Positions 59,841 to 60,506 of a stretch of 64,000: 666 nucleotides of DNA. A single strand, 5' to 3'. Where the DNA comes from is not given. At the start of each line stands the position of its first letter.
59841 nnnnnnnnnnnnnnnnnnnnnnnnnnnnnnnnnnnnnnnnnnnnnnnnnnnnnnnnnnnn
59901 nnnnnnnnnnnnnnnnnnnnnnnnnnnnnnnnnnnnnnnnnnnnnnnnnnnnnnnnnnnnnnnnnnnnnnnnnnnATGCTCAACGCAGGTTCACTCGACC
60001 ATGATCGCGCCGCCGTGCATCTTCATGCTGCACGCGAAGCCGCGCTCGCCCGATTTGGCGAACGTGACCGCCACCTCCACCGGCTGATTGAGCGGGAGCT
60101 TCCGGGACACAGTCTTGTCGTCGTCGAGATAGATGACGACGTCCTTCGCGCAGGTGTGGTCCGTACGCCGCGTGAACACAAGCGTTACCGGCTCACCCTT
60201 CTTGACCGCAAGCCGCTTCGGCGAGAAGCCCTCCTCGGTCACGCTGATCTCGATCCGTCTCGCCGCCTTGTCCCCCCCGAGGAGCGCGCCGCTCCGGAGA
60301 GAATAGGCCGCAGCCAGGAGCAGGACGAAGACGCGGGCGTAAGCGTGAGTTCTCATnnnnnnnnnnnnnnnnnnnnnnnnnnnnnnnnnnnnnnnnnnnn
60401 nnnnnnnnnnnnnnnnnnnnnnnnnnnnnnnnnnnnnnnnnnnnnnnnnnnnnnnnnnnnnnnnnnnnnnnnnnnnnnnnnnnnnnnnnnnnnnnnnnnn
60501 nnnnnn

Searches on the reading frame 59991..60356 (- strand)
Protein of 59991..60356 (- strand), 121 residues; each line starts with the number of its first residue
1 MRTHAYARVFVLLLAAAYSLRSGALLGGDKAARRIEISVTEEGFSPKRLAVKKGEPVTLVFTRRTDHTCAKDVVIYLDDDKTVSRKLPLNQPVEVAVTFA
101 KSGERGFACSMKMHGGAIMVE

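Call 11: search_protein_families(library=pfam, proteins=[window:59991-60356:-], max_evalue=0.001)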
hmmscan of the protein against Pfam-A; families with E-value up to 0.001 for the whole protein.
window:59991-60356:- (121 aa): 1 family
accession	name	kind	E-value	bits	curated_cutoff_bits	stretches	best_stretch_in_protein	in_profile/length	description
PF13473.12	Cupredoxin_1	-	5.1e-11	43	27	1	12-120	4-104/104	Cupredoxin-like domain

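Call 64: search_protein_families(library=ncbifam, proteins=[window:59991-60356:-], max_evalue=0.00001)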
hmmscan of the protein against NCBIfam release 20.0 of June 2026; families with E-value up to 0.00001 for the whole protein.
window:59991-60356:- (121 aa): 1 family
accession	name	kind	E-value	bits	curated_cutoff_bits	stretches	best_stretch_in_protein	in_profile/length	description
NF051440.1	CuResCopIPSEAE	equivalog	1.5e-06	28.1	280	0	28-63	36-71/180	copper-resistant cuproprotein CopI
